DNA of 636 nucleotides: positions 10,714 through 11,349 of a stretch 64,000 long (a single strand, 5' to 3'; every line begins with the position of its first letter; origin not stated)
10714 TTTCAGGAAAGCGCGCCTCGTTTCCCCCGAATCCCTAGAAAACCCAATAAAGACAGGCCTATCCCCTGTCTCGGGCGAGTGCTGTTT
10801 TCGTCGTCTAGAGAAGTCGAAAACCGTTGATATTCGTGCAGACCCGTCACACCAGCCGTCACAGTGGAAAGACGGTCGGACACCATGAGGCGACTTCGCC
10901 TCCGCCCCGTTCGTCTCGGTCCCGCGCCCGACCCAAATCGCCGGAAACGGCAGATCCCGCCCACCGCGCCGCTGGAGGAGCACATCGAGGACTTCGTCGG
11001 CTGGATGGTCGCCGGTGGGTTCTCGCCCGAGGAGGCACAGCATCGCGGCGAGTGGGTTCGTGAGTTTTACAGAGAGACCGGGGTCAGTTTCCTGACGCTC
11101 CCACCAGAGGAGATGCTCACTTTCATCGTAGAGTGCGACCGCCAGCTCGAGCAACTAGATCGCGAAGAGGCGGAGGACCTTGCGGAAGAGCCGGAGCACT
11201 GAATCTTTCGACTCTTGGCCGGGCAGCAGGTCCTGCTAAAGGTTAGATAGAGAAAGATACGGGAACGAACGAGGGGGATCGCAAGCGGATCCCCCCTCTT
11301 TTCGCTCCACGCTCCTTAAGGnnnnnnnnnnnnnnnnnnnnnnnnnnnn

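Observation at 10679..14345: Decayed integrative element between a duplicated tRNA-Leu 5' half and the intact tRNA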

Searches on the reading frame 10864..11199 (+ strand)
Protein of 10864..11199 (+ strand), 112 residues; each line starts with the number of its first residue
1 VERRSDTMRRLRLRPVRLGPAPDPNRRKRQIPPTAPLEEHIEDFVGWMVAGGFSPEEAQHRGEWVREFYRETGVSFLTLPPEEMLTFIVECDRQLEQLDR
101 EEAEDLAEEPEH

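Call 9: search_protein_families(library=pfam, proteins=[window:10864-11199:+], max_evalue=1)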
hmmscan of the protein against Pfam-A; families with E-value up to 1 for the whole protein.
window:10864-11199:+ (112 aa): 0 families

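Call 70: find_homologous_proteins(query=window:10864-11199:+, max_evalue=0.001)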
Query window:10864-11199:+ (112 aa): 8 proteins with E <= 0.001 among 13 candidates.
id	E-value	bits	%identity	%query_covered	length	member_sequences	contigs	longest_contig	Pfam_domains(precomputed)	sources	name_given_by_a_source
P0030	3.9e-64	232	100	94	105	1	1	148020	-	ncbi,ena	-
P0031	2.7e-44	168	71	93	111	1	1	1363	-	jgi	jgi:hypothetical protein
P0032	2.3e-43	165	68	93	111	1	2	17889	-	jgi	jgi:alkanesulfonate monooxygenase SsuD/methylene tetrahydromethanopterin reductase-like flavin-depen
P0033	3.1e-39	152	66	79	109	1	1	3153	-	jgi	jgi:hypothetical protein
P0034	1.3e-37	146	62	93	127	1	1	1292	-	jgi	jgi:hypothetical protein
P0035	6.9e-37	144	65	94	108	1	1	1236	-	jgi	jgi:hypothetical protein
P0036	8.1e-35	137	63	82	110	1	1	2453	-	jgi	jgi:hypothetical protein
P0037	1.4e-33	133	62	88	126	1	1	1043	-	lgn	-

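Call 72: find_encoding_contigs(protein=P0032, flank=10000, max_places=3)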
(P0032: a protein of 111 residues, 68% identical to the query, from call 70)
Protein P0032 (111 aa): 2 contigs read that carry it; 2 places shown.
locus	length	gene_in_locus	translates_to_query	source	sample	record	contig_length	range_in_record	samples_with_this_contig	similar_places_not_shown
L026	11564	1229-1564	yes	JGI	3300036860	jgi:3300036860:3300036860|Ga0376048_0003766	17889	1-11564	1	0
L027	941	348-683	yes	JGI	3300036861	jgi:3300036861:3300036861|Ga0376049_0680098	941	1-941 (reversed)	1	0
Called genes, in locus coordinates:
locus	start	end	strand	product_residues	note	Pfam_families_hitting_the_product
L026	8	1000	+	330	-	PF00463:ICL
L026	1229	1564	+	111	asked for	-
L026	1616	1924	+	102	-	-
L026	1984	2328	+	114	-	-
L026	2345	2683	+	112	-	-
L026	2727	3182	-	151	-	-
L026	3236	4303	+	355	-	PF02899:Phage_int_SAM_1 (weak), PF13495:Phage_int_SAM_4 (weak), PF00589:Phage_integrase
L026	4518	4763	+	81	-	-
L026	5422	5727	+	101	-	PF14076:DUF4258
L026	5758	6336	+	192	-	PF13560:HTH_31 (weak), PF01381:HTH_3 (faint)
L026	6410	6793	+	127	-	PF28078:GvpU-like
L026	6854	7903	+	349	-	-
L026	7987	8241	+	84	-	-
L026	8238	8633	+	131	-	-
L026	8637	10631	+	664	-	-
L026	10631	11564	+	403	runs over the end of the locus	-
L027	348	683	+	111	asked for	-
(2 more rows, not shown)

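Call 78: search_protein_families(library=phrogs, proteins=[window:10864-11199:+], max_evalue=0.1)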
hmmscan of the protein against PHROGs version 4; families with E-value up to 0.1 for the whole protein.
window:10864-11199:+ (112 aa): 0 families

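Call 79: search_protein_families(library=ncbifam, proteins=[window:10864-11199:+], max_evalue=0.01)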
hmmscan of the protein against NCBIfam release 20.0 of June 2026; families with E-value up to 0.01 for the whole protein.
window:10864-11199:+ (112 aa): 0 families

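Call 95: predict_structure(alignment_id=A6)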
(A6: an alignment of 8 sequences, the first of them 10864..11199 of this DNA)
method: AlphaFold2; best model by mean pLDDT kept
length: 112 residues; sequences in the alignment: 8
mean_pLDDT: 73.8   pTM: 0.59
mean pLDDT of the five models: 73.8, 72.5, 70.8, 65.6, 61.9
residues with pLDDT >= 90: 9; 70-90: 65; 50-70: 29; < 50: 9
segments of 3 or more residues with pLDDT < 50: 15-19, 109-112
pLDDT, mean of each block of 10 residues (from residue 1): 61 51 58 87 87 86 88 83 77 77 63 40
secondary structure, 60 per line:
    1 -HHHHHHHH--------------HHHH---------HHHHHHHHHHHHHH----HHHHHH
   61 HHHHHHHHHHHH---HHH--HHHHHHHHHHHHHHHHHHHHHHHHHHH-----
elements in order: H2-9 H24-27 H37-50 H55-72 H81-107

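Call 97: fold_search(model_id=the predicted structure, library=pdb)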
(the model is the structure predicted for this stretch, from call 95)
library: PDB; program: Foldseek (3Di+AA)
matches with E <= 10: 64; with E <= 0.001: 0
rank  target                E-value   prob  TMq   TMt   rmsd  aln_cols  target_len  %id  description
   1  3rs8_A                2.2e+00  0.30  0.30  0.09   5.5        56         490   27  Crystal structure of tm0922, a fusion of a domain of unknown function and ADP/ATP-dependent NAD(P)H-hydrate dehydratas (released 2011-06-22)
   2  3rss_A                2.3e+00  0.33  0.34  0.09   5.4        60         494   25  Crystal structure of tm0922, a fusion of a domain of unknown function and ADP/ATP-dependent NAD(P)H-hydrate dehydratas (released 2011-06-22)
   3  3rt7_A                2.6e+00  0.25  0.30  0.09   5.4        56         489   27  Crystal structure of tm0922, a fusion of a domain of unknown function and ADP/ATP-dependent NAD(P)H-hydrate dehydratas (released 2011-06-22)
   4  7bwk_F                2.6e+00  0.15  0.28  0.28  17.7        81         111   20  Structure of DotL(656-783)-IcmS-IcmW-LvgA-VpdB(461-590) derived from Legionella pneumophila (released 2020-06-03)
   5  5zwa_B                3.1e+00  0.18  0.28  0.13   4.1        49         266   18  Crystal structure of Pyridoxal kinase (PdxK) from Salmonella typhimurium in complex with ADP, PL-linked to Lys233 via  (released 2019-05-29)
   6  8pve                  3.1e+00  0.12  0.27  0.11  14.0        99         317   21  Structure of AHIR determined by cryoEM at 100 keV (released 2023-11-29)
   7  5x90_G                3.4e+00  0.13  0.28  0.29  17.8        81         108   20  Structure of DotL(656-783)-IcmS-IcmW-LvgA derived from Legionella pneumophila (released 2017-06-14)
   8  4kqw_B                3.4e+00  0.13  0.27  0.11  13.5        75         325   16  The structure of the Slackia exigua KARI in complex with NADP (released 2013-06-26)
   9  7bwk_A                3.6e+00  0.12  0.28  0.27  17.7        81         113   20  Structure of DotL(656-783)-IcmS-IcmW-LvgA-VpdB(461-590) derived from Legionella pneumophila (released 2020-06-03)
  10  9q1h_A                3.6e+00  0.09  0.20  0.33  10.0        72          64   17  A7 minibinder in complex with Abp2D (released 2025-09-17)
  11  5zwa_A                4.1e+00  0.14  0.28  0.14   4.0        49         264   18  Crystal structure of Pyridoxal kinase (PdxK) from Salmonella typhimurium in complex with ADP, PL-linked to Lys233 via  (released 2019-05-29)
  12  5zw9_B                4.1e+00  0.12  0.27  0.13   6.1        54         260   20  Crystal structure of Pyridoxal kinase (PdxK) from Salmonella typhimurium (released 2019-05-29)
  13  4kqw_A                4.1e+00  0.11  0.27  0.11  13.5        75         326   16  The structure of the Slackia exigua KARI in complex with NADP (released 2013-06-26)
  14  2ynq_A                4.3e+00  0.10  0.32  0.26   7.4       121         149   15  Crystal Structure of Geobacillus thermodenitrificans EssB extracellular fragment (released 2012-12-05)
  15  1nw1_A                4.6e+00  0.12  0.26  0.10   4.8        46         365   17  Crystal Structure of Choline Kinase (released 2003-06-10)
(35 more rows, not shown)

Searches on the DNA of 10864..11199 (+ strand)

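Call 111: search_rna_families(source=L026, start=900, end=1120, threshold=evalue, max_evalue=10, show_alignments=1)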
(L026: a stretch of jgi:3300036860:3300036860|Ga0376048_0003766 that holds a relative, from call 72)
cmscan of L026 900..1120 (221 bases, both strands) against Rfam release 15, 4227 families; matches with E-value up to 10: 3.
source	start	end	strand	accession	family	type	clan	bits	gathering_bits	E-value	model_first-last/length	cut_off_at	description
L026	982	1054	-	RF00005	tRNA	Gene; tRNA;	CL00001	12.6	29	6.7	1-71/71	no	tRNA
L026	1050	1096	-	RF01843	neisseria_FSE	Cis-reg; frameshift_element;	-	12.4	50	6.4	1-40/40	no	neiserria ribosomal frameshift element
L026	1099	1111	-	RF01986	ZEB2_AS1_3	Gene; lncRNA;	-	9.8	55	6.7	88-100/100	no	ZEB2 antisense RNA 1 conserved region 3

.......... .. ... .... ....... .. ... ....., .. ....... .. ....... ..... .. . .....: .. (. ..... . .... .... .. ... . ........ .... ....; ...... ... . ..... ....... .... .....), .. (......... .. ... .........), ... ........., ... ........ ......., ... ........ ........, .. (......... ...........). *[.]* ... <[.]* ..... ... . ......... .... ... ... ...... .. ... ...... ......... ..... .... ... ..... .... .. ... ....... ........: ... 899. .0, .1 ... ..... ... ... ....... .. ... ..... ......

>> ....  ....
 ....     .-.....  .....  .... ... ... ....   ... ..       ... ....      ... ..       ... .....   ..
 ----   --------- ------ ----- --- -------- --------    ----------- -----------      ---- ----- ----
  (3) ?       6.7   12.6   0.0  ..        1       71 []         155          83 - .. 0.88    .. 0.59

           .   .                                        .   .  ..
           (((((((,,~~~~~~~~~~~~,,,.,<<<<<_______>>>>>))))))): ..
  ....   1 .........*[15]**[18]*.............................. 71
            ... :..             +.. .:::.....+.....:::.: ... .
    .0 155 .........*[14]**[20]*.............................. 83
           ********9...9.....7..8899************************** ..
